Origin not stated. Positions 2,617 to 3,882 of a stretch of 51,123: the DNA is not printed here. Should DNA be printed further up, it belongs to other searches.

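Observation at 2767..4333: TIR-domain protein with C-terminal membrane anchor plus a co-oriented 4-TM protein: candidate two-gene archaeal defence module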

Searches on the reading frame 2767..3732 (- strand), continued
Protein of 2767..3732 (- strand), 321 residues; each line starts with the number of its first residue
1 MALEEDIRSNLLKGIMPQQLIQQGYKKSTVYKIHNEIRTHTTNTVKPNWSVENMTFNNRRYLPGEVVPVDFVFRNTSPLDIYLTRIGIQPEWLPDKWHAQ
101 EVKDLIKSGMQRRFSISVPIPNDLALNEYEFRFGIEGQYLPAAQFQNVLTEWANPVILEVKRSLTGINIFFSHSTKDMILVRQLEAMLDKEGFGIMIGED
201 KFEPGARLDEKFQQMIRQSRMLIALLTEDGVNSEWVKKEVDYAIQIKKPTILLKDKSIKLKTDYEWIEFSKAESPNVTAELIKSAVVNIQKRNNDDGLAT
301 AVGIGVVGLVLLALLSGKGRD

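Call 58: search_protein_families(library=padloc, proteins=[L023:382-2250:+, L005:7082-8686:+, L014:3930-7667:-, L019:2327-3313:+, L019:3676-4404:+, L019:4391-5740:+, L002:4196-4879:+, L003:7769-9178:+, L021:3035-4066:+, L002:1612-2334:+], max_evalue=0.001)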
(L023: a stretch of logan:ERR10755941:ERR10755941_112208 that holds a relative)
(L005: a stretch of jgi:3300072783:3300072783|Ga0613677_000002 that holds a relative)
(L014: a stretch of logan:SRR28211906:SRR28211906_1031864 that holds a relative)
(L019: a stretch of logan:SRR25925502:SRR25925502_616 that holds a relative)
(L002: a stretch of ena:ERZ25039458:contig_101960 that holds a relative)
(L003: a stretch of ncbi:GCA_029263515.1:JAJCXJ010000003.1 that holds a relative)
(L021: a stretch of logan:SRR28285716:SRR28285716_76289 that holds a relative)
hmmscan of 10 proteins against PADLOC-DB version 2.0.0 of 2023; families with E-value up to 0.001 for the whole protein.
L023:382-2250:+ (622 aa): 0 families

L005:7082-8686:+ (534 aa): 0 families

L014:3930-7667:- (1245 aa): 1 family
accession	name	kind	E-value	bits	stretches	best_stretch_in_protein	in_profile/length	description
PDLC03991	PD-Lambda-4_A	-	2.7e-24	83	2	504-991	523-1025/1283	-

L019:2327-3313:+ (328 aa): 0 families

L019:3676-4404:+ (242 aa): 7 families
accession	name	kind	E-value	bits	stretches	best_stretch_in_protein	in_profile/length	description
PDLC02420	Aga_SIR2-PNTD1-PNTD2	-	2.6e-15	53.7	1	2-226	325-537/1010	Class I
PDLC02402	Aga_SIR2-PNTD1-PNTD2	-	1.9e-11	40.8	1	3-204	587-809/876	Class I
PDLC02419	Aga_SIR2-PNTD1-PNTD2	-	7.7e-08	29.5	1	118-206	447-529/558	Class I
PDLC02418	Aga_SIR2-Kinase-PNTD1-PNTD2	-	8.9e-08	28.8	1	126-203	609-686/756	Class I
PDLC02384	pAgo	-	1e-07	28.6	1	8-219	336-536/1030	-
PDLC02401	Aga_SIR2-PNTD1-PNTD2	-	7.7e-06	23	1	127-204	424-496/524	Class I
PDLC02415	Aga_REase-PNTD1-PNTD2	-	0.00013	18.9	0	123-236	301-401/423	Class I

L019:4391-5740:+ (449 aa): 20 families
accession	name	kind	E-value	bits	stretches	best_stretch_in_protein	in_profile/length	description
PDLC02436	pAgo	-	7e-105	349.5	1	5-448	6-459/460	-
PDLC02376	pAgo_I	-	2.2e-91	305.3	1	6-448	3-454/455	Class I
PDLC02384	pAgo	-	2.5e-73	245.8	1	7-448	569-1029/1030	-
PDLC02377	pAgo_I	-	4e-72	241.4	1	4-448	6-456/457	Class I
PDLC02378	pAgo_I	-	1.4e-66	223.3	2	164-448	196-492/493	Class I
PDLC02420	Aga_SIR2-PNTD1-PNTD2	-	1.4e-61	207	1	6-448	548-1009/1010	Class I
PDLC02392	pAgo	-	9.2e-52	174.1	1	165-448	52-345/346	-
PDLC02428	PprPIWI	-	1.3e-34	118.1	1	105-446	349-662/666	-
PDLC02397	pAgo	-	6.5e-25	86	1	118-448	273-577/578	-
PDLC02391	pAgo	-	1.1e-24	84.7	1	153-428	448-720/742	-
PDLC02386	pAgo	-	1.4e-20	71.3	1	116-425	388-675/697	-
PDLC02389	pAgo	-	8.1e-20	68.8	1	171-429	463-715/733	-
PDLC02388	pAgo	-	8.2e-20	68.6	1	145-440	424-707/716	-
PDLC02379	pAgo_II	-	1.5e-16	58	1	9-433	290-700/724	Class II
PDLC02394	pAgo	-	2.5e-16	56.6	1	139-428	805-1094/1121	-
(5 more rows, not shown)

L002:4196-4879:+ (227 aa): 0 families

L003:7769-9178:+ (469 aa): 5 families
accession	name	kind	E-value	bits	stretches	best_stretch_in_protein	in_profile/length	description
PDLC05048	PDC-S58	-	2.7e-102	341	1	12-460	4-446/461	-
PDLC05046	PDC-S58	-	2.6e-80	268.4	1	13-464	6-442/452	-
PDLC01679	Cas13-ApeA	-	1.9e-52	175.8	1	268-451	4-186/187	Cas13-ApeA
PDLC01680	Cas13-ApeA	-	1.9e-35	120.4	1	271-445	1-175/175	Cas13-ApeA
PDLC05047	PDC-S58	-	4.1e-32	109.7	1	16-452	7-448/465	-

L021:3035-4066:+ (343 aa): 0 families

L002:1612-2334:+ (240 aa): 2 families
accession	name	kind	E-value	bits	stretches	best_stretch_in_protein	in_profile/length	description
PDLC03957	bSEFIR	-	3e-70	236.1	1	1-169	35-212/412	-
PDLC05062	PDC-S66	-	0.00052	17.6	1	7-54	152-197/282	-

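Call 60: find_related_loci(query=A1, collection=metagenome_contigs, flank=5000)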
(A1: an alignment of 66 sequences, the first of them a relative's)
Query A1 (321 aa) in metagenome_contigs; peptide patterns used: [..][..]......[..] (x = any residue, [..] = any of these).
97 stretches matched a pattern; 68 encode a relative of the query (tblastn E <= 1e-3); 68 distinct loci.
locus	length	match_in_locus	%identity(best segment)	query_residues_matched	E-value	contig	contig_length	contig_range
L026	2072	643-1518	54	1-291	4e-110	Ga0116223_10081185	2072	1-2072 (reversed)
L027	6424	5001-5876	49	1-291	3e-95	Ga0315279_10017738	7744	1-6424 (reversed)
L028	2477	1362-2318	44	1-317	1e-93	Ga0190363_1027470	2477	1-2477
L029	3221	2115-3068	45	1-317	4e-91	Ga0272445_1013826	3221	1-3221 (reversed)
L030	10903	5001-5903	46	1-304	3e-90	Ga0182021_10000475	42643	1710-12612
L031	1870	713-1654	47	4-317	1e-94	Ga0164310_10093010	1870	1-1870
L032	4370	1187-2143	44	1-317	2e-89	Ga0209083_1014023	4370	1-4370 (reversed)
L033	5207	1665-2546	45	1-293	2e-89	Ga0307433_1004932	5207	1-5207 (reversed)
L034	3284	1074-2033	43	1-317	2e-89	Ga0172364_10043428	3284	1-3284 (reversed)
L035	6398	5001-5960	43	1-317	3e-88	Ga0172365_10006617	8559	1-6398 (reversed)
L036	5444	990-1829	49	1-275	1e-87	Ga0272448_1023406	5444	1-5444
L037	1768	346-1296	44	1-317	5e-92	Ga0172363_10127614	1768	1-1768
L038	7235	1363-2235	47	1-286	5e-87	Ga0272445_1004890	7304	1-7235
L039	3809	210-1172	43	1-318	1e-84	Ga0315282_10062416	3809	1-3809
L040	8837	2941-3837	42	1-296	3e-83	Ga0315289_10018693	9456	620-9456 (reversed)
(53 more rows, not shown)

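Call 61: find_related_loci(query=A1, collection=viral_contigs, flank=5000)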
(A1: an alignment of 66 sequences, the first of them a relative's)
Query A1 (321 aa) in viral_contigs; peptide patterns used: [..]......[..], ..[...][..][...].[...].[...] (x = any residue, [..] = any of these).
50 stretches matched a pattern, but none encodes a relative of the query by tblastn (E <= 1e-3).

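Call 69: search_protein_families(library=pfam, alignment_id=A4, max_evalue=0.00001)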
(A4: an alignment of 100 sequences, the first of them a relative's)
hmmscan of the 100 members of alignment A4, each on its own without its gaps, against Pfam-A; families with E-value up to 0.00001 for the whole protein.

A. member 1, L051:2803-3738:+ (312 aa): 0 families

B. families by the number of members that match (of 100 scanned): 95 families (the first 25 are shown)
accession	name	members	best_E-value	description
PF13304.12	AAA_21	3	4.8e-17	AAA domain, putative AbiEii toxin, Type IV TA system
PF02463.25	SMC_N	3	8.4e-17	RecF/RecN/SMC N terminal domain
PF02384.22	N6_Mtase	2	7.2e-109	N-6 DNA Methylase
PF00069.31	Pkinase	2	1.3e-40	Protein kinase domain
PF01420.25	Methylase_S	2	1.9e-29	Type I restriction modification DNA specificity domain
PF12161.14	HsdM_N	2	2.1e-26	HsdM N-terminal domain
PF07714.23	PK_Tyr_Ser-Thr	2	4.7e-24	Protein tyrosine and serine/threonine kinase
PF13175.12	AAA_15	2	2.7e-13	AAA ATPase domain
PF13476.12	AAA_23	2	1.1e-11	AAA domain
PF00486.34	Trans_reg_C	2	2.2e-09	Transcriptional regulatory protein, C terminal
PF00676.26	E1_dh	1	6.9e-84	Dehydrogenase E1 component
PF00198.28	2-oxoacid_dh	1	1.5e-71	2-oxoacid dehydrogenases acyltransferase (catalytic domain)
PF00378.25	ECH_1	1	1.1e-65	Enoyl-CoA hydratase/isomerase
PF00795.27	CN_hydrolase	1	2.6e-52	Carbon-nitrogen hydrolase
PF13793.12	Pribosyltran_N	1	1.3e-51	N-terminal domain of ribose phosphate pyrophosphokinase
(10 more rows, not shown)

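Call 71: search_protein_families(library=padloc, alignment_id=A4, max_evalue=1e-8)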
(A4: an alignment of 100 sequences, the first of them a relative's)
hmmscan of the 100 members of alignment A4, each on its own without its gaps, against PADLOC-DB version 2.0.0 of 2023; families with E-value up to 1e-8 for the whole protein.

A. member 1, L051:2803-3738:+ (312 aa): 0 families

B. families by the number of members that match (of 100 scanned): 233 families (the first 25 are shown)
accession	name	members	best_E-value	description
PDLC04135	mad3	4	3.5e-29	mads_3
PDLC03019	MTase_I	3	2.7e-225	Type I methyltransferase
PDLC03025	MTase_I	2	8.2e-212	Type I methyltransferase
PDLC03021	MTase_I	2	5.9e-175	Type I methyltransferase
PDLC03035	MTase_I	2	7.4e-139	Type I methyltransferase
PDLC03240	MTase_II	2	3.7e-117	Type II methyltransferase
PDLC03031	MTase_I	2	5.8e-87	Type I methyltransferase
PDLC03022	MTase_I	2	2.3e-85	Type I methyltransferase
PDLC03099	Specificity_I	2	2.4e-85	Type I specificity subunit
PDLC03068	Specificity_I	2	8.2e-84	Type I specificity subunit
PDLC03179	Specificity_I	2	1.2e-82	Type I specificity subunit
PDLC03089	Specificity_I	2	9.3e-76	Type I specificity subunit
PDLC03026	MTase_I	2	1.4e-72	Type I methyltransferase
PDLC03027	MTase_I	2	1.2e-71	Type I methyltransferase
PDLC03086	Specificity_I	2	1e-66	Type I specificity subunit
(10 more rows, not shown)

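Call 79: fold_search(model_id=the predicted structure, library=viral)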
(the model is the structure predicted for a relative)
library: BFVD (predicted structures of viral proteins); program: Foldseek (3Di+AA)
matches with E <= 10: 1307; with E <= 0.001: 32
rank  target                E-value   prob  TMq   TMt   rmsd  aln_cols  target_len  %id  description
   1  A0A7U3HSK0            1.3e-06  1.00  0.23  0.37   9.1       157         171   10  (no name in the UniProt tables at hand)
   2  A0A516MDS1            3.9e-06  1.00  0.24  0.45  15.3       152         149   12  (no name in the UniProt tables at hand)
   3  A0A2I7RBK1            1.8e-05  0.93  0.16  0.08  17.4       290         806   11  (no name in the UniProt tables at hand)
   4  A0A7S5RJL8            2.0e-05  1.00  0.27  0.41  17.9       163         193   10  (no name in the UniProt tables at hand)
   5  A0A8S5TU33            2.3e-05  1.00  0.29  0.26  11.2       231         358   13  Deoxyribosyltransferase [Siphoviridae sp. ctYcY12]
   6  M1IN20                2.9e-05  0.92  0.16  0.10  16.6       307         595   11  (no name in the UniProt tables at hand)
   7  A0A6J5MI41            4.2e-05  0.99  0.22  0.15  10.7       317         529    9  Uncharacterized protein [uncultured Caudovirales phage]
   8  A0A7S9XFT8            6.3e-05  1.00  0.21  0.30   5.2       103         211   16  Uncharacterized protein [Virus NIOZ-UU159]
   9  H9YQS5                8.1e-05  1.00  0.24  0.22  10.8       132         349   13  (no name in the UniProt tables at hand)
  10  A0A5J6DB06            1.2e-04  1.00  0.23  0.12  15.5       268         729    8  Putative glycoside hydrolase [Erwinia phage pEp_SNUABM_01]
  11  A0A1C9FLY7            1.2e-04  0.99  0.26  0.20  22.3       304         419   10  (no name in the UniProt tables at hand)
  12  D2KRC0                1.2e-04  0.99  0.22  0.13  12.7       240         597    9  (no name in the UniProt tables at hand)
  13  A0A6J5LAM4            1.4e-04  1.00  0.24  0.46  19.5       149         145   12  Uncharacterized protein [uncultured Caudovirales phage]
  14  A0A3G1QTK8            1.4e-04  0.99  0.22  0.11  13.5       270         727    7  Putative cellulase or glycoside hydrolase [Erwinia phage phiEaP8]
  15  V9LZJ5                1.5e-04  1.00  0.22  0.27   7.9       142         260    6  Uncharacterized protein [Vibrio phage VP4B]
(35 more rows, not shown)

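Call 99: search_protein_families(library=ncbifam, proteins=[window:2767-3732:-], max_evalue=0.01)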
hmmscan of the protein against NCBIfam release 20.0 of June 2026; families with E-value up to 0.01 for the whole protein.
window:2767-3732:- (321 aa): 2 families
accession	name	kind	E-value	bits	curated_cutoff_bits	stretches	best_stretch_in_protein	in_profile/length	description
NF042941.1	Retron_TIR_antiphage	equivalog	2.7e-08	33.1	600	1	156-247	329-421/464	TIR domain-containing anti-phage reverse transcriptase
NF058526.1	Thoeris_type3_ThcB4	equivalog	5.1e-05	22.3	220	1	169-244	130-206/375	Thoeris type III anti-phage system protein ThcB4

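Call 103: search_dna_similar(query=window:2767-3732:-, collection=plasmids, mode=protein, max_evalue=0.001, max_rows=12)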
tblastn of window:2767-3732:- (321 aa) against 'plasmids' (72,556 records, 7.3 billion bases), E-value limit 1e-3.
Records with a match: 1; places in all: 1; records where one place covers at least 80% of the query: 0.
Best place of each record, by identity: <60% 1.
By first word of the organism name: Natrinema 1.
By predicted mobility (MOB-suite, as given by PLSDB): non-mobilizable 1.
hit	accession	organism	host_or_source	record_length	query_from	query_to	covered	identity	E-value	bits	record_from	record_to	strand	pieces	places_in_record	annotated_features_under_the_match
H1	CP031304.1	Natrinema thermotolerans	Cell culture,Korean salt-fermented food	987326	157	258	32%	30.4%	9e-8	61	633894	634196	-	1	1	TIR domain-containing protein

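Call 104: search_dna_similar(query=window:2767-3732:-, collection=phages, mode=protein, max_evalue=0.001, max_rows=12)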
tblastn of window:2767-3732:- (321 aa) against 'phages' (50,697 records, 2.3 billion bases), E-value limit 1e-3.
No match.
